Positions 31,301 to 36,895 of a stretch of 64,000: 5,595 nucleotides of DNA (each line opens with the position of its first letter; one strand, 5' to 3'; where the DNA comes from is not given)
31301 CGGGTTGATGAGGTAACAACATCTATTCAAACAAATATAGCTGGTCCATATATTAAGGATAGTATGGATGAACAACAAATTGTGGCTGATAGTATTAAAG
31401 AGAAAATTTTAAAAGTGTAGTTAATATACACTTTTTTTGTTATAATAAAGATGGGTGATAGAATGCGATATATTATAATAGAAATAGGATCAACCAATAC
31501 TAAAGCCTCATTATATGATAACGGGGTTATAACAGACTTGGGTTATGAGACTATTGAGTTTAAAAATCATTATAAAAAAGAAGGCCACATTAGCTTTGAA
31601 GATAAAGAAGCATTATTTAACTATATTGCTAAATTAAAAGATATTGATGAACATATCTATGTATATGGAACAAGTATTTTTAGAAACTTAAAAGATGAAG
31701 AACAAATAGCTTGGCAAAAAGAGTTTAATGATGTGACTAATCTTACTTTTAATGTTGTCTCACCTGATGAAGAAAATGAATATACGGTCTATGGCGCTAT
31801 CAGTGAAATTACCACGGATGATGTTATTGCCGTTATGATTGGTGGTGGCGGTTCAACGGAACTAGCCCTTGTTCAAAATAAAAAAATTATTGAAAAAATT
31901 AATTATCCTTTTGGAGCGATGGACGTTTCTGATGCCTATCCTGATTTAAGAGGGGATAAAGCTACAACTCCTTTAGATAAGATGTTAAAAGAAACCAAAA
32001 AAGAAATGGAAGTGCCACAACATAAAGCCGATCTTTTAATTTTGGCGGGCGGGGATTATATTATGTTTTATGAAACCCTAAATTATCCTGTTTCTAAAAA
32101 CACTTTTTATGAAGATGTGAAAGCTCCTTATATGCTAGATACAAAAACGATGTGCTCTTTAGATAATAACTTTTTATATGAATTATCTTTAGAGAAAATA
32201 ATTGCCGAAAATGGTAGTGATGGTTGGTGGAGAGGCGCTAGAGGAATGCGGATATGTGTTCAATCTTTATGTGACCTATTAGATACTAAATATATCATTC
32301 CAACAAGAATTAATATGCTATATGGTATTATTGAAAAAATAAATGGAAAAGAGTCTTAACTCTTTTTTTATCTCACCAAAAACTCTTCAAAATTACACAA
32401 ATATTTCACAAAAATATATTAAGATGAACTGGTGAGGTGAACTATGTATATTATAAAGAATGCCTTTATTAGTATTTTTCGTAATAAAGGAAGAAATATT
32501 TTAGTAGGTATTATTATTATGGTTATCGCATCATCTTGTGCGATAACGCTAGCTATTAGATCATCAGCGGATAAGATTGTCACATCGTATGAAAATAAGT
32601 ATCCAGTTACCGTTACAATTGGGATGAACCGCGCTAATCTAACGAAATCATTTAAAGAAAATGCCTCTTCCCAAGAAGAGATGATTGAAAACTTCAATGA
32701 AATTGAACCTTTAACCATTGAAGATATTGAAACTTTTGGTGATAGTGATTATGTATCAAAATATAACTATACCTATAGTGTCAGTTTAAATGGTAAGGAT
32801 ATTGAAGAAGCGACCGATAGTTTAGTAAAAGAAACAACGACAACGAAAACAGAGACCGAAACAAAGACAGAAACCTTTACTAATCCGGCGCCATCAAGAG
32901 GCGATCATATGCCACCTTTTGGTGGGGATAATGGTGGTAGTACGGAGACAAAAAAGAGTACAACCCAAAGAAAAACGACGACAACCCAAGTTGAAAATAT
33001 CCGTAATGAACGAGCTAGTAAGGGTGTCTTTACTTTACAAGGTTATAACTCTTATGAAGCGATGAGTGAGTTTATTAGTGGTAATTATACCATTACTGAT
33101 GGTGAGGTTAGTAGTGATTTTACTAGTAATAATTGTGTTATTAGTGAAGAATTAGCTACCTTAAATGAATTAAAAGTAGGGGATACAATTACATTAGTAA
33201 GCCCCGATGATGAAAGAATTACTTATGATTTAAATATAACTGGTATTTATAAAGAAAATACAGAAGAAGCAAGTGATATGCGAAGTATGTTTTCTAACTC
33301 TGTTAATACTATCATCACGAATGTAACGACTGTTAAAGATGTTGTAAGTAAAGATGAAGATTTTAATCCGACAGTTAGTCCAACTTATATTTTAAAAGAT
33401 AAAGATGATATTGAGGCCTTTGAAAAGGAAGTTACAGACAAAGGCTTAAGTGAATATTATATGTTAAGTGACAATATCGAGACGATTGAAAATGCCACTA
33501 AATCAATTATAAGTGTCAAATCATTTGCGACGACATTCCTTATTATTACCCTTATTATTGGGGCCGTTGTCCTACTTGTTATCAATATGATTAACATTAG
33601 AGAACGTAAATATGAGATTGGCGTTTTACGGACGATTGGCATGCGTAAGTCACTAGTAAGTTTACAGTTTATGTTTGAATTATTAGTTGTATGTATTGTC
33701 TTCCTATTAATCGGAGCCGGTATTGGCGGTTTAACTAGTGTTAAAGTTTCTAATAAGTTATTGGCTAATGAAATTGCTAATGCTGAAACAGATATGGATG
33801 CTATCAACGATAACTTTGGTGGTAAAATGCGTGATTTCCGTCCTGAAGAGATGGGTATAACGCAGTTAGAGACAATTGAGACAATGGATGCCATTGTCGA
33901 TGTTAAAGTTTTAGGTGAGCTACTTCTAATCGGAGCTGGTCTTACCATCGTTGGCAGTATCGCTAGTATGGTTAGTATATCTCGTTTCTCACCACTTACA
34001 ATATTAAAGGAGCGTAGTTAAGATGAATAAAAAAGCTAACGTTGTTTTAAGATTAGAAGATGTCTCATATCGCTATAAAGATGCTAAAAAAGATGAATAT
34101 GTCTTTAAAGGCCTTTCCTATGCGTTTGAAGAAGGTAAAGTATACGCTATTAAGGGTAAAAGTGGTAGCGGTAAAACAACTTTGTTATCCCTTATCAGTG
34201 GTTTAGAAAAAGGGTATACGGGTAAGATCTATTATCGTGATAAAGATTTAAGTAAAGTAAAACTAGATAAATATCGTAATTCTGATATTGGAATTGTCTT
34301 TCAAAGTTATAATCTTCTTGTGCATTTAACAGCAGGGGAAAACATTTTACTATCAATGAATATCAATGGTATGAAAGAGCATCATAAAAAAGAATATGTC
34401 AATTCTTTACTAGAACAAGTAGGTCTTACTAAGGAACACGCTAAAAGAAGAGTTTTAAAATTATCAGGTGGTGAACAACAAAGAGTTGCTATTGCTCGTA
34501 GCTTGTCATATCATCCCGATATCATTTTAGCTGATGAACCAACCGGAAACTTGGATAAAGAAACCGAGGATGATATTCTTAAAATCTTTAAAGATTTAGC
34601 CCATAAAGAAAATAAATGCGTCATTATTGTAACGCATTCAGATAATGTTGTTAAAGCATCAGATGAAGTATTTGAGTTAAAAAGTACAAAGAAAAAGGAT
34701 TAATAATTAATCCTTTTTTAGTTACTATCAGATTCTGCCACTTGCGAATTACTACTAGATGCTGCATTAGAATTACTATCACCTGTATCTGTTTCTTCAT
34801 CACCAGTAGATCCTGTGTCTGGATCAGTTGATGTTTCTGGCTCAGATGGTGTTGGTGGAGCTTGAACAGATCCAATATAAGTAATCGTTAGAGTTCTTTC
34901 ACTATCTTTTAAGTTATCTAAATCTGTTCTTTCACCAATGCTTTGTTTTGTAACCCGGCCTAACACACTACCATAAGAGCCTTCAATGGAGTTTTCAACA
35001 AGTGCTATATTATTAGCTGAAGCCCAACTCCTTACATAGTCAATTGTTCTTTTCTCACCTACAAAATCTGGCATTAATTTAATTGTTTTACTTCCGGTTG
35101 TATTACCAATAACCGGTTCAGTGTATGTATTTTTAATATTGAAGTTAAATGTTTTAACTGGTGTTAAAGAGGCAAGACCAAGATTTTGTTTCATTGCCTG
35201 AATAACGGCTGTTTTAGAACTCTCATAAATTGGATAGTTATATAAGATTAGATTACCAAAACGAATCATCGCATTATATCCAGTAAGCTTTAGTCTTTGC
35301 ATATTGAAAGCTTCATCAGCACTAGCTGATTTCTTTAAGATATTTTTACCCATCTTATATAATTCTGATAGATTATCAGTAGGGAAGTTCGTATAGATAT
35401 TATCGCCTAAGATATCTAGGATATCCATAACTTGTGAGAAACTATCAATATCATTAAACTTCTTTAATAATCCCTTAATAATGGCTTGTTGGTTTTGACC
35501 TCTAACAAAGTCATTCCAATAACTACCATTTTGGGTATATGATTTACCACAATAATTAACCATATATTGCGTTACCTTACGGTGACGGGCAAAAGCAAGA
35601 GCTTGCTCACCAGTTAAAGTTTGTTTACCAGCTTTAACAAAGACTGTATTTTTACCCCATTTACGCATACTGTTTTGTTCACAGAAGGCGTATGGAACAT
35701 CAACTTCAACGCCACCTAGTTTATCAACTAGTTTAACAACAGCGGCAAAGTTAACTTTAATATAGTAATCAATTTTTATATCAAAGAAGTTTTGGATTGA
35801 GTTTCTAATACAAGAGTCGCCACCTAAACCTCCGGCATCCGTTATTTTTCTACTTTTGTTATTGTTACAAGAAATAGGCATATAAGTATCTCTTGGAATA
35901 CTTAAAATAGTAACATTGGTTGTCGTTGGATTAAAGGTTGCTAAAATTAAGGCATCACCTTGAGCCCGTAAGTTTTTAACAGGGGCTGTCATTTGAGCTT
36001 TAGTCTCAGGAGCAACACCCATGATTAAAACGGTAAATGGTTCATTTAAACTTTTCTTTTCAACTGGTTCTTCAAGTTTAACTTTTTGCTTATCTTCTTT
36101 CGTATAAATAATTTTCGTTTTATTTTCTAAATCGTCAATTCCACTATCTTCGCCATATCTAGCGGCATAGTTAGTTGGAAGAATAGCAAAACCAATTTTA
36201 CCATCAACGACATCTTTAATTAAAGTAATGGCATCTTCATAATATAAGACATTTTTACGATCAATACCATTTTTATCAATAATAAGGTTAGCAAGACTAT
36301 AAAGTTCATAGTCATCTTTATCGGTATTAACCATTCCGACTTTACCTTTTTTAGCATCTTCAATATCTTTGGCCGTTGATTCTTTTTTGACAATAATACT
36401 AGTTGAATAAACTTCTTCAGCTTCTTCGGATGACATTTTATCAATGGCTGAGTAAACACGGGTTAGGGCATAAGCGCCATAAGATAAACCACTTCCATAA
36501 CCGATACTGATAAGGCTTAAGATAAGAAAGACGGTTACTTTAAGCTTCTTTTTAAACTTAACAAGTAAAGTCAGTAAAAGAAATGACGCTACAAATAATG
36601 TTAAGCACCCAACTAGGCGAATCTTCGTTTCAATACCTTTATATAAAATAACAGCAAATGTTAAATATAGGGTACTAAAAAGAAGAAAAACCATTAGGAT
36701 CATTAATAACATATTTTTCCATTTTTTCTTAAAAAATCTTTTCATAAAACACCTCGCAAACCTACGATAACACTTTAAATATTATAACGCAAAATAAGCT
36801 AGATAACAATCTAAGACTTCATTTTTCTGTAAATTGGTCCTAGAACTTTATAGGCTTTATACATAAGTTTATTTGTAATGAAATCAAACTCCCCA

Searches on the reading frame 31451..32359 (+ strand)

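Call 9: search_protein_families(library=pfam, proteins=[window:31451-32359:+], max_evalue=0.001)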
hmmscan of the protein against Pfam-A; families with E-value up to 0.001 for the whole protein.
window:31451-32359:+ (302 aa): 1 family
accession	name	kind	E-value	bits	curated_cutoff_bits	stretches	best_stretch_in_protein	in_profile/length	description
PF02541.22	Ppx-GppA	-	3.4e-11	43.6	27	1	60-163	45-151/285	Ppx/GppA phosphatase family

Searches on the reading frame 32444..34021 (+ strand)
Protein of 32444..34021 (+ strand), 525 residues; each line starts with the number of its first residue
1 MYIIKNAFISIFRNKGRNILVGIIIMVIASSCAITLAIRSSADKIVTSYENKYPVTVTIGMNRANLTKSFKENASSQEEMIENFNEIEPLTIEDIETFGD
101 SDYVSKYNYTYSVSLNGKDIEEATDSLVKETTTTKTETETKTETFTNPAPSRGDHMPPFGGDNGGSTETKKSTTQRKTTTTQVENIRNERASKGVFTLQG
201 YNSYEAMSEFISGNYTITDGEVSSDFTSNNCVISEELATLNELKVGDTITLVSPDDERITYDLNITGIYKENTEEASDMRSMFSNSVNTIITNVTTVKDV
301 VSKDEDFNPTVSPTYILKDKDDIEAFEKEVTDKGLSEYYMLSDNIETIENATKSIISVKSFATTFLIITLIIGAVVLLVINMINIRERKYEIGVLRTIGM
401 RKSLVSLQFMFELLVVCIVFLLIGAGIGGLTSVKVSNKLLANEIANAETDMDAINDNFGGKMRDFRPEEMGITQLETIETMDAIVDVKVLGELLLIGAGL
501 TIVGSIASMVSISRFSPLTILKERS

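Call 9: search_protein_families(library=pfam, proteins=[window:32444-34021:+], max_evalue=0.001)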
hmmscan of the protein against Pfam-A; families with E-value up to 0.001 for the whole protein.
window:32444-34021:+ (525 aa): 2 families
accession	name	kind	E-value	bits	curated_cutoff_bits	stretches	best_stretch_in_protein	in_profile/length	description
PF02687.27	FtsX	-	9.4e-13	48.7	25.5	1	364-432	2-70/120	FtsX-like permease C-terminal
PF12704.14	MacB_PCD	-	1.3e-06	29.3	27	1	192-332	87-206/207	MacB-like periplasmic core domain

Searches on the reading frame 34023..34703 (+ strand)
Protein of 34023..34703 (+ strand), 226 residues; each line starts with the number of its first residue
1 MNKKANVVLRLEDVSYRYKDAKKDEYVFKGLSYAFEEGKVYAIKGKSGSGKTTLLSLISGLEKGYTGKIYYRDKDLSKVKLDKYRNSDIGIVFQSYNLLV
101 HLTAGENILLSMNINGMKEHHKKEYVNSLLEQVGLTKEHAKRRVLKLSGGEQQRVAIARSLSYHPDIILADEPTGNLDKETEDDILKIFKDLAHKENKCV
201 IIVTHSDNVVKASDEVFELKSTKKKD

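Call 9: search_protein_families(library=pfam, proteins=[window:34023-34703:+], max_evalue=0.001)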
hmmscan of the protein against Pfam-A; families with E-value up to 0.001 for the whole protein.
window:34023-34703:+ (226 aa): 4 families
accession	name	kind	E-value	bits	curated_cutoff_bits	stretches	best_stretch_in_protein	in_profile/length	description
PF00005.33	ABC_tran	-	9.8e-33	114.1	25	1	29-174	2-136/137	ABC transporter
PF02463.25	SMC_N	-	1e-07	32.1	40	1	39-224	25-216/220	RecF/RecN/SMC N terminal domain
PF13304.12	AAA_21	-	2.7e-05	24.8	27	0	41-61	2-22/304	AAA domain, putative AbiEii toxin, Type IV TA system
PF25199.1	nSTAND_NTPase5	-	0.0002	21.6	34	0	36-76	39-80/145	Novel STAND NTPase 5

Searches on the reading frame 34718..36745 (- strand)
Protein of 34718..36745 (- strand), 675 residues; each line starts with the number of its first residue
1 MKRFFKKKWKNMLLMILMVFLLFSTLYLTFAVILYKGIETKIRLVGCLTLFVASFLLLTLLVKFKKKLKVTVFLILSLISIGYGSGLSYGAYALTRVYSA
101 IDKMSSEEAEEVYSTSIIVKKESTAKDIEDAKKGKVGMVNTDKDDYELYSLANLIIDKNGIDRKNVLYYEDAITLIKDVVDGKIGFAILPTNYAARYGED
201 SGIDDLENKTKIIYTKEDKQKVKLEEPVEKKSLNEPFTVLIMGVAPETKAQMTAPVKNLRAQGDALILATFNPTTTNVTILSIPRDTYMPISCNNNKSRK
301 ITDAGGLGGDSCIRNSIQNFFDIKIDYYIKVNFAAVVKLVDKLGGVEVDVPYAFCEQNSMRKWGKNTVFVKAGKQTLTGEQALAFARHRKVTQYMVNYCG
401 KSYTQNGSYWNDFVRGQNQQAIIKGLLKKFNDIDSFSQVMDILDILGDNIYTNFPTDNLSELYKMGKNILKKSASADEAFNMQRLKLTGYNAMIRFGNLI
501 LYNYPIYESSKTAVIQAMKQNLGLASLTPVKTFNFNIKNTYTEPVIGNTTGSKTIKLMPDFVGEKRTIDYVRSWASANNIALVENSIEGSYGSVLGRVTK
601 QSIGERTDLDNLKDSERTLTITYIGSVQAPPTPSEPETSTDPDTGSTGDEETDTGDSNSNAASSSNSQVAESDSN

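Call 9: search_protein_families(library=pfam, proteins=[window:34718-36745:-], max_evalue=0.001)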
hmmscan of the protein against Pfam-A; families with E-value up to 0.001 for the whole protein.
window:34718-36745:- (675 aa): 1 family
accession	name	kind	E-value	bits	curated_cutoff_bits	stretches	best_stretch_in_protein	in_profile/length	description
PF03816.19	LytR_cpsA_psr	-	2.4e-36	125.6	24.6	1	264-430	3-148/150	LytR_cpsA_psr family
